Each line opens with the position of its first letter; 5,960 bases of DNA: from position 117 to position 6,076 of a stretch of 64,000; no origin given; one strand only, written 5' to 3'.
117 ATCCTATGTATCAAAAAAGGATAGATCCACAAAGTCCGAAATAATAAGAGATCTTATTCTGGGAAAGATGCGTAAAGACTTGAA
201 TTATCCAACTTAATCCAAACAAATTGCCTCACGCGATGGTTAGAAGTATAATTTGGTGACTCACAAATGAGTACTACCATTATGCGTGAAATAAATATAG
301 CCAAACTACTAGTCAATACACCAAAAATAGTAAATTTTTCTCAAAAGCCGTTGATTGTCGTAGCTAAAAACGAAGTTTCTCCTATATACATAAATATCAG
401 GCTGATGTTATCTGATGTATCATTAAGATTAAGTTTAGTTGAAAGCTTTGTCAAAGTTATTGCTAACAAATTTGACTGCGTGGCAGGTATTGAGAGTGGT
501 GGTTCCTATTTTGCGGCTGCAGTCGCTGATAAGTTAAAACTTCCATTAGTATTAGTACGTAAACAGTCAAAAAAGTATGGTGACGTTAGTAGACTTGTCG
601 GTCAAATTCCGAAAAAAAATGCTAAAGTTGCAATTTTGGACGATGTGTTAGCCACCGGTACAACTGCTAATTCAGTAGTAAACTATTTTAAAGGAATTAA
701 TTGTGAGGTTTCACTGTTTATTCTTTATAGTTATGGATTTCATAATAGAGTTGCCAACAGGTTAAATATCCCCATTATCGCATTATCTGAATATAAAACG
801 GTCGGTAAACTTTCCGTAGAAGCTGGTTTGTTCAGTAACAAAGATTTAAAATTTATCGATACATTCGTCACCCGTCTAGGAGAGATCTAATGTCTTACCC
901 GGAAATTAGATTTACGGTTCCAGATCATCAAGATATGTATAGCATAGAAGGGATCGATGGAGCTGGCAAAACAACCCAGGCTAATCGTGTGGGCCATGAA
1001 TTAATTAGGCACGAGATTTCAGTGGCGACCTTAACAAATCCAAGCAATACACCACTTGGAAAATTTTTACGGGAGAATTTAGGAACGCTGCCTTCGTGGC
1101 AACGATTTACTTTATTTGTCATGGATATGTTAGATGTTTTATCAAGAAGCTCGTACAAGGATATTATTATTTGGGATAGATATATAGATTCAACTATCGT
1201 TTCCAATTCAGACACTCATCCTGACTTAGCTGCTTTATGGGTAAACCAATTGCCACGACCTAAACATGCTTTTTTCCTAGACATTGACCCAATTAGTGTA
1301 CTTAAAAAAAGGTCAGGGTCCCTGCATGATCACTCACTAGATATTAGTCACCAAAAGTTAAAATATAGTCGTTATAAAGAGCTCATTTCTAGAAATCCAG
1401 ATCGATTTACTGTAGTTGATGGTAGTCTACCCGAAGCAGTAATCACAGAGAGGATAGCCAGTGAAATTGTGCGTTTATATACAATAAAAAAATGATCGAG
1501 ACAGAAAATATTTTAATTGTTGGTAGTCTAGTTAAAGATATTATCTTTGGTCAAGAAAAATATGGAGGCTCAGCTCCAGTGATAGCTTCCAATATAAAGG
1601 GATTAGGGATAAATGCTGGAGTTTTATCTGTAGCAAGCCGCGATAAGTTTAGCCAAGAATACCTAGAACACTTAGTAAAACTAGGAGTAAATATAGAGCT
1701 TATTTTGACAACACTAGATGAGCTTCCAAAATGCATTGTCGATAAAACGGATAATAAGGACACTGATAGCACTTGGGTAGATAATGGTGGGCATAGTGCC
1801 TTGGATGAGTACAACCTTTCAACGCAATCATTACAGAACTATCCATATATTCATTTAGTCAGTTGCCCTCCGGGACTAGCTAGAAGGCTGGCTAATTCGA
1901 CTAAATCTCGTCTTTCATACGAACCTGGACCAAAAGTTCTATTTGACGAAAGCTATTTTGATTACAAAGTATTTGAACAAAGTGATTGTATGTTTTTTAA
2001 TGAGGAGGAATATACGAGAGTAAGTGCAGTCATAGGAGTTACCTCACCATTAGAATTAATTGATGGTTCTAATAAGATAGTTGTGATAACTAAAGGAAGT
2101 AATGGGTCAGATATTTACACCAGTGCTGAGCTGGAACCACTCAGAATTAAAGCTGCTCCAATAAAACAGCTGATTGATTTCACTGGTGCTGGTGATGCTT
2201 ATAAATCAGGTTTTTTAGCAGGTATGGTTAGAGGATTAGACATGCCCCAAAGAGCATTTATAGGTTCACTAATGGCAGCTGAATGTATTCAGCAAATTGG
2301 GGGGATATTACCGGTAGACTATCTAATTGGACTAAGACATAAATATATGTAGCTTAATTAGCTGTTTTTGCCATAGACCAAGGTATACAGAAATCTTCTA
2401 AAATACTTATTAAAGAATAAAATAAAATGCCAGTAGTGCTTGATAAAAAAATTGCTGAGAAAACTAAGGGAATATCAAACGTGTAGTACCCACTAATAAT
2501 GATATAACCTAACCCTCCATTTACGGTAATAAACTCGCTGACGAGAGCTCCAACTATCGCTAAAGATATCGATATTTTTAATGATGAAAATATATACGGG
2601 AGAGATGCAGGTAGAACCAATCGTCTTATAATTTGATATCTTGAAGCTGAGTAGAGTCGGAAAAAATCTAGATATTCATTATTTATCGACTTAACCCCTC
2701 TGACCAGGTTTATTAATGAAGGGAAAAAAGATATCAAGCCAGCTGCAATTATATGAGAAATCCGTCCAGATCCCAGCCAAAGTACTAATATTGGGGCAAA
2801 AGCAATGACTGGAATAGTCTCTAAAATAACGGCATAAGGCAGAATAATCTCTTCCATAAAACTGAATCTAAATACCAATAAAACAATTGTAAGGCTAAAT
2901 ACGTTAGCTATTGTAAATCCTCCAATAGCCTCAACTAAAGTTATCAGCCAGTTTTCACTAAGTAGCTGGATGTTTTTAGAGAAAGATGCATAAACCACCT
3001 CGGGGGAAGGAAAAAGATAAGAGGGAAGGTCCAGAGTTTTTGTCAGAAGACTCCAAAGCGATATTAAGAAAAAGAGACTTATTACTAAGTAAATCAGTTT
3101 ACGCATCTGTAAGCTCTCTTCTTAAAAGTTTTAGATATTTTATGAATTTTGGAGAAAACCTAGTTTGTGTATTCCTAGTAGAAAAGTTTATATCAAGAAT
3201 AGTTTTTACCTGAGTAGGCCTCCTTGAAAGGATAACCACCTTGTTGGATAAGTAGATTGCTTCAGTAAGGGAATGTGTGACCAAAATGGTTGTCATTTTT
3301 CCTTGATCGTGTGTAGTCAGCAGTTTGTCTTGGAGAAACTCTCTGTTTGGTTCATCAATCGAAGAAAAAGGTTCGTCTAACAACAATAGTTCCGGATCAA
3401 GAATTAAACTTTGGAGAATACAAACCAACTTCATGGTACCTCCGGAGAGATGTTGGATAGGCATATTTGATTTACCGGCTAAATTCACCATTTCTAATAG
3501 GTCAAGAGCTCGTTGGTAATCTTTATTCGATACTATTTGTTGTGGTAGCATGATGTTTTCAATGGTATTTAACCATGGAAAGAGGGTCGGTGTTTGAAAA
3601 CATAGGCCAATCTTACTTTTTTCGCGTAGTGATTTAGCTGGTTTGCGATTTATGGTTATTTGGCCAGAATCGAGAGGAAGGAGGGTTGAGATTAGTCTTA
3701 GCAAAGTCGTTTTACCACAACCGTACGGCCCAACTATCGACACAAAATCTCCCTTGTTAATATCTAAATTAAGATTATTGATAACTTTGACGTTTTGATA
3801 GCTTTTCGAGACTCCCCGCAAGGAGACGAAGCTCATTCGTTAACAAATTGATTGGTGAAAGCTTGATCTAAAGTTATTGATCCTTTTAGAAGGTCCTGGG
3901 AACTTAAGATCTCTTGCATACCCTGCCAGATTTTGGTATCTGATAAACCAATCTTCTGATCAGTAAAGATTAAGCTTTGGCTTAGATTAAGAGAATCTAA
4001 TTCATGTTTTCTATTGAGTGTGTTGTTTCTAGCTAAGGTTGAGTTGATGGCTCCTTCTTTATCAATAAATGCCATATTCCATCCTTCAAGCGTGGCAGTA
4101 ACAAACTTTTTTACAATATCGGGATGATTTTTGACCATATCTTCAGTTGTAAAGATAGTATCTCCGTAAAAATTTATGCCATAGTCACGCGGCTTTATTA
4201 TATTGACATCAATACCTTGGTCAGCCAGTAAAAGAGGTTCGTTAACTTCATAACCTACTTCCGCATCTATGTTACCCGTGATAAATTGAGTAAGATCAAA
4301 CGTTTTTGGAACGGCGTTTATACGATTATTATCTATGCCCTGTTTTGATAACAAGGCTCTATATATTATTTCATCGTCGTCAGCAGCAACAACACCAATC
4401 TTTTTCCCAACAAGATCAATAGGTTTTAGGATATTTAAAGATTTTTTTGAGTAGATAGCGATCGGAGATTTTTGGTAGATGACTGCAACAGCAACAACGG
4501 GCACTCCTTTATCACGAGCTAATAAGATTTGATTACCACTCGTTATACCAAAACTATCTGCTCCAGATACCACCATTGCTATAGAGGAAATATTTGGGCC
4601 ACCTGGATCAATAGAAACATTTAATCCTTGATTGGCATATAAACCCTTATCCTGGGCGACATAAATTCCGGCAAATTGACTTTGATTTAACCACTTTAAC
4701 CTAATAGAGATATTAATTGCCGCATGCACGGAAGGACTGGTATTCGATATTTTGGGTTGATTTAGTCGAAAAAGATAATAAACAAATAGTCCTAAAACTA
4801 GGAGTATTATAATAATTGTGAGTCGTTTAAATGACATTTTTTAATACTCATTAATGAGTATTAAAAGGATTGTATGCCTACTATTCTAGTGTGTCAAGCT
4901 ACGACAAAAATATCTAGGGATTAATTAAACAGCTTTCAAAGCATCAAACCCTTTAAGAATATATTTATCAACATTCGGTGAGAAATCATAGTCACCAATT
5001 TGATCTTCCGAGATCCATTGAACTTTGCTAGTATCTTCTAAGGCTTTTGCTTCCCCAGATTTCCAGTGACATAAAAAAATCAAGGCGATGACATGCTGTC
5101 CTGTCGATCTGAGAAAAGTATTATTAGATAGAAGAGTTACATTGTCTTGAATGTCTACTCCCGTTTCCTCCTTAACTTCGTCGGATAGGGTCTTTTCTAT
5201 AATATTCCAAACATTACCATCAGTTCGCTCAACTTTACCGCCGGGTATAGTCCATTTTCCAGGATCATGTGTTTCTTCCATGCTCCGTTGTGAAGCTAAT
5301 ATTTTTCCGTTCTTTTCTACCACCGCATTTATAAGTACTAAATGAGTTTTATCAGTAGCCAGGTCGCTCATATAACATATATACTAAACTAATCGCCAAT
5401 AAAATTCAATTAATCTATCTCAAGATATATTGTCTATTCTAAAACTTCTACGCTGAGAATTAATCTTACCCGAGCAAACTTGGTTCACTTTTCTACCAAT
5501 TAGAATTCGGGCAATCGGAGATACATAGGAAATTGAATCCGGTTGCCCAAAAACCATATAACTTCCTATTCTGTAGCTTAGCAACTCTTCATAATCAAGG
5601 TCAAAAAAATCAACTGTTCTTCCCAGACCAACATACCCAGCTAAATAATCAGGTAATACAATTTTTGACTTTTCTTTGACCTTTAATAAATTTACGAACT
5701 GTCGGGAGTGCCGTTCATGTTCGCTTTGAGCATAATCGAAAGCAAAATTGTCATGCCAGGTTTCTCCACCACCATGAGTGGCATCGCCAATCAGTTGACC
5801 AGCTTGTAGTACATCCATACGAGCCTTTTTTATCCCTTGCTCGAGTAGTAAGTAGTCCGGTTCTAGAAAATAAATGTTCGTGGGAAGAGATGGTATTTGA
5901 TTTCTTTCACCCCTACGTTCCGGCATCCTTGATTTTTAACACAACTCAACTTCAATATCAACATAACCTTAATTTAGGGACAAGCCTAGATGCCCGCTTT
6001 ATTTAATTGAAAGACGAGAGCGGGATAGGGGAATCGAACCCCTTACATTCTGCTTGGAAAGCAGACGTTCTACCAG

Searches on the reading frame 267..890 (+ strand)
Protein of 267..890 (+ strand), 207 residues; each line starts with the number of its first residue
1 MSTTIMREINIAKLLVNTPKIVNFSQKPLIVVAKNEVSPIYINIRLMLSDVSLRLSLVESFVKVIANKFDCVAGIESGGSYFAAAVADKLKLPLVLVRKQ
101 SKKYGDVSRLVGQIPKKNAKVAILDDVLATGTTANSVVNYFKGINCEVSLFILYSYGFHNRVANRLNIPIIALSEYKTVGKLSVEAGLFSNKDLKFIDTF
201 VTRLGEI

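Call 42: search_protein_families(library=pfam, proteins=[window:267-890:+])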
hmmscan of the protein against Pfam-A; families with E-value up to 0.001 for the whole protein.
window:267-890:+ (207 aa): 1 family
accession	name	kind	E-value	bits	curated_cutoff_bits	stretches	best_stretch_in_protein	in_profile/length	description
PF00156.33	Pribosyltran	-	3.1e-14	53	26.3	1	65-152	26-122/158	Phosphoribosyl transferase domain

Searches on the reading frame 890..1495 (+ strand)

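Call 42: search_protein_families(library=pfam, proteins=[window:890-1495:+])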
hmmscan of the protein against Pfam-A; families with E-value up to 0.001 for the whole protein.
window:890-1495:+ (201 aa): 1 family
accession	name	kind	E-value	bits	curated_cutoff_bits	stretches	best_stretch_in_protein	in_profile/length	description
PF02223.23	Thymidylate_kin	-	2.6e-18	66.8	27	1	19-189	1-185/185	Thymidylate kinase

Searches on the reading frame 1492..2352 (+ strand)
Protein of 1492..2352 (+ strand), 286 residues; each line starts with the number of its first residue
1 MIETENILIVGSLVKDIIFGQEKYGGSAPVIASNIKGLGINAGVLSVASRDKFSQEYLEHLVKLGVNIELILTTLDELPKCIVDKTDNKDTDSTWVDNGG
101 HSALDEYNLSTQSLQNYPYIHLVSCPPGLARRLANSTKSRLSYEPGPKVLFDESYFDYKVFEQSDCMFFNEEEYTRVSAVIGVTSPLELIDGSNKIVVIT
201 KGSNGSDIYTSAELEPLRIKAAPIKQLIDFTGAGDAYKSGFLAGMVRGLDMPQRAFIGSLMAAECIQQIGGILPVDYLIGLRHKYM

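Call 42: search_protein_families(library=pfam, proteins=[window:1492-2352:+])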
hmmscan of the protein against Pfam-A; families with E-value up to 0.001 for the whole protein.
window:1492-2352:+ (286 aa): 1 family
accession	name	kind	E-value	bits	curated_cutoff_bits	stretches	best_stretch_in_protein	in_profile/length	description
PF00294.29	PfkB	-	1.4e-23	84.1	25.8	1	22-274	33-298/302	pfkB family carbohydrate kinase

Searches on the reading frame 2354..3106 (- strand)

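Call 42: search_protein_families(library=pfam, proteins=[window:2354-3106:-])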
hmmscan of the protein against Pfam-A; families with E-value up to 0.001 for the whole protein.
window:2354-3106:- (250 aa): 1 family
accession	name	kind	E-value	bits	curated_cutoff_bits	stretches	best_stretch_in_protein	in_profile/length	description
PF00528.27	BPD_transp_1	-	6.2e-26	91.7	26.4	1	78-237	10-179/184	Binding-protein-dependent transport system inner membrane component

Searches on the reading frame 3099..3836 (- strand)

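Call 42: search_protein_families(library=pfam, proteins=[window:3099-3836:-])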
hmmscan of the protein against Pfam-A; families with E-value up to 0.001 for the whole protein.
window:3099-3836:- (245 aa): 4 families
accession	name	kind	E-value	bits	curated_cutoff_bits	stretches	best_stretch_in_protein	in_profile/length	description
PF00005.33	ABC_tran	-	2e-29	103.4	25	1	20-157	2-136/137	ABC transporter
PF13304.12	AAA_21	-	6.5e-07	30.1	27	0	124-190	232-300/304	AAA domain, putative AbiEii toxin, Type IV TA system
PF13476.12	AAA_23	-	0.0002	22.5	27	1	13-53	4-43/201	AAA domain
PF02463.25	SMC_N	-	0.00084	19.3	40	0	15-186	9-197/220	RecF/RecN/SMC N terminal domain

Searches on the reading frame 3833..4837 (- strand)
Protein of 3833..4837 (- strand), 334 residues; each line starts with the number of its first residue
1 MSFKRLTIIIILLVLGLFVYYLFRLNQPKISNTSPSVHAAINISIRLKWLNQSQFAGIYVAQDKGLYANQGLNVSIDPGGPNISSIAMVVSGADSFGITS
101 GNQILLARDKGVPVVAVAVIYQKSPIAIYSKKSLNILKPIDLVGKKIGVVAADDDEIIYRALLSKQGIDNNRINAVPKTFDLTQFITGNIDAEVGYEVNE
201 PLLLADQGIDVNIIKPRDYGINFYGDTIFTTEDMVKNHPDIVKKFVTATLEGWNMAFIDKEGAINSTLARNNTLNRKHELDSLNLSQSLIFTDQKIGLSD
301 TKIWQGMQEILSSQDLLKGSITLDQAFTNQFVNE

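Call 42: search_protein_families(library=pfam, proteins=[window:3833-4837:-])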
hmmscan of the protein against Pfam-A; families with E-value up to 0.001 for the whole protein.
window:3833-4837:- (334 aa): 1 family
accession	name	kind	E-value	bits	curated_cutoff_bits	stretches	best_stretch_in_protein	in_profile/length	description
PF09084.16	NMT1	-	5.4e-57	193.6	20.5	1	53-258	2-211/216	NMT1/THI5 like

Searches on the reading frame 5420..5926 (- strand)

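Call 42: search_protein_families(library=pfam, proteins=[window:5420-5926:-])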
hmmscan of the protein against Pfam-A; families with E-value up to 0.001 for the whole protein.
window:5420-5926:- (168 aa): 1 family
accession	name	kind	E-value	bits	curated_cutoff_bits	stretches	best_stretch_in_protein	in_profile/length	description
PF01272.25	GreA_GreB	-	9.2e-08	32.4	26.9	1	98-167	5-75/77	Transcription elongation factor, GreA/GreB, C-term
